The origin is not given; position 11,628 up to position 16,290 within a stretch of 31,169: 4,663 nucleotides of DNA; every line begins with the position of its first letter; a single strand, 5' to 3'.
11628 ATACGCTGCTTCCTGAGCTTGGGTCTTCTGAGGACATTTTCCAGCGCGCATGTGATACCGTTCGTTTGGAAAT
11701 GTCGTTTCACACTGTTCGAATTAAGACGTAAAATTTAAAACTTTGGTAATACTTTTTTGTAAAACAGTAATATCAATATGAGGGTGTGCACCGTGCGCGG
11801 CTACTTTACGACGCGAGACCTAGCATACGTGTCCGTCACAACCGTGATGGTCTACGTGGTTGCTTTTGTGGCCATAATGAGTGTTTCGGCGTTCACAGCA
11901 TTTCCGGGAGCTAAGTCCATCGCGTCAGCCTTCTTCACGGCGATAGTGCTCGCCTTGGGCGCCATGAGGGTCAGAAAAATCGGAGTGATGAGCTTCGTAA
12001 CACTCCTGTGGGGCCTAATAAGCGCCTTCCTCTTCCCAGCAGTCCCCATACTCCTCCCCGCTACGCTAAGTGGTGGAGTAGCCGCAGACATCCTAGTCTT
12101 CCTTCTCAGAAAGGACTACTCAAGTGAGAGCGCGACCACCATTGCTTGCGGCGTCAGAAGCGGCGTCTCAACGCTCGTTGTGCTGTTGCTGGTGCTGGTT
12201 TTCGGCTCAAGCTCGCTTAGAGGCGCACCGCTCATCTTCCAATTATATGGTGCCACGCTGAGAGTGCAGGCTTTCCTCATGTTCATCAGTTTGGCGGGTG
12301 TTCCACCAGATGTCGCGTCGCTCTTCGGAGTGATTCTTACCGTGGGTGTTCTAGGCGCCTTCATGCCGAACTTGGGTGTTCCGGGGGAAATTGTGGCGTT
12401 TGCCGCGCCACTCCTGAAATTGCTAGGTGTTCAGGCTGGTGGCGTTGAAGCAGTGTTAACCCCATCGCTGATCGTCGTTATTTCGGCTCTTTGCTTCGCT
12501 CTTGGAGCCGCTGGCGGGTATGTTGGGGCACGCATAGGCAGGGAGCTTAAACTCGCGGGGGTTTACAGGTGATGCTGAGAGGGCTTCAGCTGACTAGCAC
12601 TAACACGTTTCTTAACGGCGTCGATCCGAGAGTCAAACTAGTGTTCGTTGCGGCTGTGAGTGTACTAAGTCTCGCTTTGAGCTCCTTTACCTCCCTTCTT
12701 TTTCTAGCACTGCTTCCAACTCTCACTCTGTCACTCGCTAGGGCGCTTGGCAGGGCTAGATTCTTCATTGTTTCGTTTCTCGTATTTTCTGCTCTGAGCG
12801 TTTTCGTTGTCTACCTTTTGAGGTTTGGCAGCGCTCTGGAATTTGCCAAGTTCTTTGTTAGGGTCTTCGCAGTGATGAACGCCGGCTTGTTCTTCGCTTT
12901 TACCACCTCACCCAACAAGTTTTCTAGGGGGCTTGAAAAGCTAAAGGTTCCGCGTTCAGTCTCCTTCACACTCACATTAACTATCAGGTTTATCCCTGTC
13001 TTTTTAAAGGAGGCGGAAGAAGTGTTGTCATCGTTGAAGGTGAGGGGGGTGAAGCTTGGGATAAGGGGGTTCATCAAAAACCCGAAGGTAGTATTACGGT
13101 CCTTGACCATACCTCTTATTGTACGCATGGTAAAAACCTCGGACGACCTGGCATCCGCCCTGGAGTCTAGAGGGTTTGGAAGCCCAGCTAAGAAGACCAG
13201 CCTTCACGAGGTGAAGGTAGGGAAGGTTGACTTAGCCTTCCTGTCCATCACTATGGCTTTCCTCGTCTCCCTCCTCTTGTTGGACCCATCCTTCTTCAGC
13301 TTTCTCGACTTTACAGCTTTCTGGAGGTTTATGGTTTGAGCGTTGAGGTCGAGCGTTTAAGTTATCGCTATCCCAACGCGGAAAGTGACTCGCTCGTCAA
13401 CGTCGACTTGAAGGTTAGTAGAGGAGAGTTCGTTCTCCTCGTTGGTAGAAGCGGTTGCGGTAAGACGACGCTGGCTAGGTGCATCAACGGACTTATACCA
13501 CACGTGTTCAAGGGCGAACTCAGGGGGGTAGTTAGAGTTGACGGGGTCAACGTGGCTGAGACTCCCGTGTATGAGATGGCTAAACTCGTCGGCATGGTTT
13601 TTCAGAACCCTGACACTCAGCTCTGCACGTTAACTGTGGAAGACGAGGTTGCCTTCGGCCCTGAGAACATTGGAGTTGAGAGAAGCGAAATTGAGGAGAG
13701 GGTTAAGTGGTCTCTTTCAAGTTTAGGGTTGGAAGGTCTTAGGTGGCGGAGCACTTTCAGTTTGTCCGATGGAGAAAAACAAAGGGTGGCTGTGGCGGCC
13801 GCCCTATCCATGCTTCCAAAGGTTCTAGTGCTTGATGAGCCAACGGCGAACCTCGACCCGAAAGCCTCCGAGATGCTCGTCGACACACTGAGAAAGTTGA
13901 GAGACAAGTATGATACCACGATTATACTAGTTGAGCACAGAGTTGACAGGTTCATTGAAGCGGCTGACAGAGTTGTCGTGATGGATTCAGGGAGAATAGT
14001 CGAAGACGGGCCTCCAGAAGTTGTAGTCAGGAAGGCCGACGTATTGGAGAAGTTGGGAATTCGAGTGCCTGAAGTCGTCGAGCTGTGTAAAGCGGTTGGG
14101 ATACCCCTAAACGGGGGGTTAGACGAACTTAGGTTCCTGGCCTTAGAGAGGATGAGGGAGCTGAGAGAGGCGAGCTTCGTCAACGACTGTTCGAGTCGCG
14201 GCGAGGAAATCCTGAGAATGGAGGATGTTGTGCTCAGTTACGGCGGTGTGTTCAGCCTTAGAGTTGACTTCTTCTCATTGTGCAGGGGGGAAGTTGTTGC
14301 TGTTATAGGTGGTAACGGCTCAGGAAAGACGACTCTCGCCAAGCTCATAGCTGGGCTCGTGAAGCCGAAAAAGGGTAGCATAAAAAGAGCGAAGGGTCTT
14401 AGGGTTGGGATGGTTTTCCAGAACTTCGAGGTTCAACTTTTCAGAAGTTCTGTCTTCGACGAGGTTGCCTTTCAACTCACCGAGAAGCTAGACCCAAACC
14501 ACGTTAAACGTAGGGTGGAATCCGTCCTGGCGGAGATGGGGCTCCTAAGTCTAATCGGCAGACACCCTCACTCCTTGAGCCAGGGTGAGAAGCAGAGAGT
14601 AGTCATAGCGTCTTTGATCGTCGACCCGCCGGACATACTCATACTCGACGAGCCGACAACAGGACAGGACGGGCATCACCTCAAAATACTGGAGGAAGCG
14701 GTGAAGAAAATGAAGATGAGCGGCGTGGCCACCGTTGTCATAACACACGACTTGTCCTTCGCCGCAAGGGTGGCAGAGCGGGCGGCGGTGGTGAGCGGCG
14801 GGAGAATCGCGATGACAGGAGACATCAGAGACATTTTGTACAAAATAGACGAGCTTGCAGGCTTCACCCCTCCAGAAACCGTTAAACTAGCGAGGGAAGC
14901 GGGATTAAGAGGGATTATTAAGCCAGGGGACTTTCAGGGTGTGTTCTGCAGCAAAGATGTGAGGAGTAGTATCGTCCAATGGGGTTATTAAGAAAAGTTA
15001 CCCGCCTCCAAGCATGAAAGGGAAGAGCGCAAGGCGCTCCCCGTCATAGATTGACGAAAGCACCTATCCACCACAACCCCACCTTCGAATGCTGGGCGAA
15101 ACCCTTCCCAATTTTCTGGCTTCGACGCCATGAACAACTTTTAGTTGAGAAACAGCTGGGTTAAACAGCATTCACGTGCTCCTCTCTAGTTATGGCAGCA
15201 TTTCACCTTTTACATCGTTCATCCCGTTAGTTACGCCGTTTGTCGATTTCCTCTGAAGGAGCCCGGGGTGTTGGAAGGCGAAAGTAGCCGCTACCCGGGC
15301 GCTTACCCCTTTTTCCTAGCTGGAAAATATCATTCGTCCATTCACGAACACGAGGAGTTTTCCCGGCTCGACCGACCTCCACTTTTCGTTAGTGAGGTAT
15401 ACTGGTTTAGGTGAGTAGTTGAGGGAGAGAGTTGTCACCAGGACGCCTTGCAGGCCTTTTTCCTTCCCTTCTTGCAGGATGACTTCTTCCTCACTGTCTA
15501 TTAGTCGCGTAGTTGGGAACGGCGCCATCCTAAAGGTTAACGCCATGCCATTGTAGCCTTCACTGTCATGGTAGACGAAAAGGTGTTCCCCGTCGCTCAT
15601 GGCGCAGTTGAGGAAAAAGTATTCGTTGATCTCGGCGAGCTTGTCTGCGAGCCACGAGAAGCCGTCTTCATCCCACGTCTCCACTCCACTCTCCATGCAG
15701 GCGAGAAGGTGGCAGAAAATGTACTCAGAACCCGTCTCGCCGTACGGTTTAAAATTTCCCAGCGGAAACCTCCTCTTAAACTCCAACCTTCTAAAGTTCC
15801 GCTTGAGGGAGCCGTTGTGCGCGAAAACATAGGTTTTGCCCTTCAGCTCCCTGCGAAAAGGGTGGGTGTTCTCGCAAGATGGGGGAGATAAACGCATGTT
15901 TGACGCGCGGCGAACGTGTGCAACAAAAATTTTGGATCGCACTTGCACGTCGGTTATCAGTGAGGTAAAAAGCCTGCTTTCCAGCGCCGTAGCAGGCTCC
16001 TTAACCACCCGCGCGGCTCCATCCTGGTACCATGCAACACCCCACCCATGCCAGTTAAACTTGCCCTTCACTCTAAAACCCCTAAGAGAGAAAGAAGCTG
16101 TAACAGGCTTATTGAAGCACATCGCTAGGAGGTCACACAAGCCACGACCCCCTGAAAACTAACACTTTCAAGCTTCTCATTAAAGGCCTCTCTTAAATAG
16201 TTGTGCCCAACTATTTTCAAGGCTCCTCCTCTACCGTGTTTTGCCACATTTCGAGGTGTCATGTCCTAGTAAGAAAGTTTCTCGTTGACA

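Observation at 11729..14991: The same operator precedes an uncharacterised ECF module with an unusually large membrane component: candidate new metal-uptake system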

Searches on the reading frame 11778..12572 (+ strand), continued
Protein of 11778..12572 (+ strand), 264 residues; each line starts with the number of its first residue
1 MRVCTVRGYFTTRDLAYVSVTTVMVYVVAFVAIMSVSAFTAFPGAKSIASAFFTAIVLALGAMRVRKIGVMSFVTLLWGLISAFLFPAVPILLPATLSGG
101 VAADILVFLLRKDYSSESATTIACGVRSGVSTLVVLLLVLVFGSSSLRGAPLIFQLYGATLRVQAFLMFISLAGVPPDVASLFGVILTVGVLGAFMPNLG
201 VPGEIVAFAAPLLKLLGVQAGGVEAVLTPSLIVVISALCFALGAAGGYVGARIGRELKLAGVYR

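Call 90: find_encoding_contigs(protein=P0137, flank=5000, max_places=3)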
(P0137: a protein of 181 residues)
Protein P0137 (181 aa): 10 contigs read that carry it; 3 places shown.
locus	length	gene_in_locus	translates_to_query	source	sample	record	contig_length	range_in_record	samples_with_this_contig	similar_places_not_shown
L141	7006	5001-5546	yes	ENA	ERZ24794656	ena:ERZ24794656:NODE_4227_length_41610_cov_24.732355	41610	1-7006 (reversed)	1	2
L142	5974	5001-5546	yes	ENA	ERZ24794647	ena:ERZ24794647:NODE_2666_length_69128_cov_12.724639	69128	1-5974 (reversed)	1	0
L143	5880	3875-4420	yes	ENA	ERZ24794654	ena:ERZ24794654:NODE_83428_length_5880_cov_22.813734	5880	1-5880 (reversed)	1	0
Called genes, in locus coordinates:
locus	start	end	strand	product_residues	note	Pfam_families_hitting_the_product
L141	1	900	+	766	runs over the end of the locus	PF07715:Plug, PF00593:TonB_dep_Rec_b-barrel, PF14905:OMP_b-brl_3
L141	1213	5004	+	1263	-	PF11965:DUF3479 (faint), PF02514:CobN-Mg_chel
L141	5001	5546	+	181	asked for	PF09605:Trep_Strep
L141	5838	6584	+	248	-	PF02361:CbiQ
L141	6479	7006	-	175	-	?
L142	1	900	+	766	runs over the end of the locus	PF07715:Plug, PF00593:TonB_dep_Rec_b-barrel, PF14905:OMP_b-brl_3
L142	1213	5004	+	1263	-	PF11965:DUF3479 (faint), PF02514:CobN-Mg_chel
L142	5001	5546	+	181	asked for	PF09605:Trep_Strep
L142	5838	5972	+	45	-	?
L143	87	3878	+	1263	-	PF11965:DUF3479 (faint), PF02514:CobN-Mg_chel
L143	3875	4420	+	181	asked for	PF09605:Trep_Strep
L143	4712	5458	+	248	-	PF02361:CbiQ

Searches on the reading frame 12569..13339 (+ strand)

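Call 4: search_protein_families(library=pfam, proteins=[window:12569-13339:+], max_evalue=1)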
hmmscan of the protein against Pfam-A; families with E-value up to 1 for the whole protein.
window:12569-13339:+ (256 aa): 1 family
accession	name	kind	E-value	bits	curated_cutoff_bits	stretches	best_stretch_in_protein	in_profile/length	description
PF02361.21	CbiQ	-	1.4e-26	93.9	25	1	12-207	2-211/216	Cobalt transport protein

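Call 5: search_protein_families(library=ncbifam, proteins=[window:12569-13339:+], max_evalue=1)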
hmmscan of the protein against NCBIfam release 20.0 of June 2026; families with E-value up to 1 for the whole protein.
window:12569-13339:+ (256 aa): 2 families
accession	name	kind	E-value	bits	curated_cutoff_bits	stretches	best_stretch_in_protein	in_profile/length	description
TIGR02454.1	ECF_T_CbiQ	equivalog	2.8e-12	46.9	111.8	1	18-201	1-200/200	cobalt ECF transporter T component CbiQ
NF012029.0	PRK15485.1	equivalog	2.7e-05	24.2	303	1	94-198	114-214/225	energy-coupling factor ABC transporter transmembrane protein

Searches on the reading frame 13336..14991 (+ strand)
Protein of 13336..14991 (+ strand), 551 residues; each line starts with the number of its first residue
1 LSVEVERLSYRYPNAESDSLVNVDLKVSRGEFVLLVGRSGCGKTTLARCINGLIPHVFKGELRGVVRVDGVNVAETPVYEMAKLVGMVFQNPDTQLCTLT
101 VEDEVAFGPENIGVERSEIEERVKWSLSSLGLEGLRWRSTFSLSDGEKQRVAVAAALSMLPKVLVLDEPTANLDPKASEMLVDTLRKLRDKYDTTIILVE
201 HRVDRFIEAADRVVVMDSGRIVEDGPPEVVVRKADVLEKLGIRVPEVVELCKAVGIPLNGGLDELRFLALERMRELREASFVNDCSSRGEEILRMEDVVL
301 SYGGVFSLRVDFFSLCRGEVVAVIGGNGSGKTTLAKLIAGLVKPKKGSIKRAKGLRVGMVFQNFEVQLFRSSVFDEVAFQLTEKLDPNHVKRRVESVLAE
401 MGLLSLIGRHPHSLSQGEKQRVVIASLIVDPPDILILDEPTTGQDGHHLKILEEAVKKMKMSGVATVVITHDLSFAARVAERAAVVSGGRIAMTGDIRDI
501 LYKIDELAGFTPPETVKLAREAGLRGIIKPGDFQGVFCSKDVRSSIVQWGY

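Call 4: search_protein_families(library=pfam, proteins=[window:13336-14991:+], max_evalue=1)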
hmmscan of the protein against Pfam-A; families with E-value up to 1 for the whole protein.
window:13336-14991:+ (551 aa): 57 families (the best 25 are shown)
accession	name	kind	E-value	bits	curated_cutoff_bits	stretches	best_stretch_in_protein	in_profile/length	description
PF00005.33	ABC_tran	-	1.3e-57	194.7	25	2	313-442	6-137/137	ABC transporter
PF13304.12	AAA_21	-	3.9e-16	60.4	27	2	118-198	220-295/304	AAA domain, putative AbiEii toxin, Type IV TA system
PF02463.25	SMC_N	-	2.4e-09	37.4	40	1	31-214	25-209/220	RecF/RecN/SMC N terminal domain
PF13401.12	AAA_22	-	8e-09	36.3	27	2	30-199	5-121/130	AAA domain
PF13481.12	AAA_25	-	2.9e-08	34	27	1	27-47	30-50/195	AAA domain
PF00004.35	AAA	-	2.1e-07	31.9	21.2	2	33-101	1-63/131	ATPase family associated with various cellular activities (AAA)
PF01078.27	Mg_chelatase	-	7.3e-07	29.2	20.3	1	32-73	24-65/207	Magnesium chelatase, subunit ChlI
PF13476.12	AAA_23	-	1e-06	30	27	2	310-354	15-55/201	AAA domain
PF13191.12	AAA_16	-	1.1e-06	29.7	32.6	1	27-51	19-45/167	AAA ATPase domain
PF05729.18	NACHT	-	1.2e-06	28.9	26.7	2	320-343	2-25/167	NACHT domain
PF13175.12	AAA_15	-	5.6e-06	26.6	32.1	1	320-345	25-50/374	AAA ATPase domain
PF00931.28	NB-ARC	-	5.6e-06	26.2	23.5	2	31-51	19-39/248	NB-ARC domain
PF20703.3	nSTAND1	-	7.6e-06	26.2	27.1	1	26-89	29-89/379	Novel STAND NTPase 1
PF20720.3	nSTAND3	-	7.9e-06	26.1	27.2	2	29-50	16-37/155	Novel STAND NTPase 3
PF13555.12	AAA_29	-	1e-05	25.6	27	2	318-335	23-39/61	P-loop containing region of AAA domain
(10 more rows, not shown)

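Call 5: search_protein_families(library=ncbifam, proteins=[window:13336-14991:+], max_evalue=1)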
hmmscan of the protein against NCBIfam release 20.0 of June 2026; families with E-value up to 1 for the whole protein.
window:13336-14991:+ (551 aa): 265 families (the best 25 are shown)
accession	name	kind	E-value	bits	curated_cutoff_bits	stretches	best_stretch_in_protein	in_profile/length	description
TIGR04520.1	ECF_ATPase_1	equivalog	4.5e-119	396.8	315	2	3-253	1-246/269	energy-coupling factor transporter ATPase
TIGR04521.1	ECF_ATPase_2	equivalog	1.3e-112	375.5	330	2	3-253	1-255/279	energy-coupling factor transporter ATPase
NF010156.0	PRK13635.1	equivalog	1.2e-105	352.7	392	2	3-253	6-250/279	energy-coupling factor ABC transporter ATP-binding protein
NF010158.0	PRK13637.1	equivalog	8.5e-98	327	390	2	1-253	1-255/287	energy-coupling factor transporter ATPase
NF010171.0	PRK13652.1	equivalog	5.9e-93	310.9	476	2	3-253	4-248/277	cobalt transporter ATP-binding subunit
NF010155.0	PRK13634.1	equivalog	9.6e-87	290.9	413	2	1-255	1-258/290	energy-coupling factor ABC transporter ATP-binding protein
NF010157.0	PRK13636.1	equivalog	1.7e-85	286.6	463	2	3-251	6-250/285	cobalt transporter ATP-binding subunit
TIGR01166.1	cbiO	subfamily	2.5e-84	281.5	211.8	2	16-204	4-188/190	cobalt ABC transporter, ATP-binding protein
NF010167.0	PRK13648.1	subfamily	9.4e-78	261.3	241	2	4-255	9-254/269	energy-coupling factor transporter ATPase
TIGR03265.1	PhnT2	equivalog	2.3e-75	254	457.7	2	6-232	8-224/353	putative 2-aminoethylphosphonate ABC transporter ATP-binding protein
NF010153.0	PRK13631.1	equivalog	9.6e-74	248.2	463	3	2-252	21-285/320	cobalt transporter ATP-binding subunit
TIGR00972.1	3a0107s01c2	equivalog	1.8e-73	246.9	343.2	2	4-234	3-234/248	phosphate ABC transporter ATP-binding protein PstB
NF010170.0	PRK13651.1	equivalog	2.4e-73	246.8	432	4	78-250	100-272/308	cobalt transporter ATP-binding subunit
TIGR00968.1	3a0106s01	subfamily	6.8e-72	241.8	342.75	2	7-232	5-220/237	sulfate ABC transporter ATP-binding protein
TIGR02673.1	FtsE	equivalog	6.9e-72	241.6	264.85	2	3-219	2-213/214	cell division ATP-binding protein FtsE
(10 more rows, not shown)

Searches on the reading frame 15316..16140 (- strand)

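Call 6: search_protein_families(library=pfam, proteins=[window:15316-16140:-], max_evalue=0.01)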
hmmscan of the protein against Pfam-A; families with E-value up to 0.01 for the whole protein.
window:15316-16140:- (274 aa): 2 families
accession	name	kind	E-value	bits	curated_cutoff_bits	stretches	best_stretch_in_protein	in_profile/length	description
PF13230.11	GATase_4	-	6.4e-64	215.9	23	1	1-271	1-254/272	Glutamine amidotransferases class-II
PF13522.11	GATase_6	-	0.0052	17.3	27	1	66-152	7-81/130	Glutamine amidotransferase domain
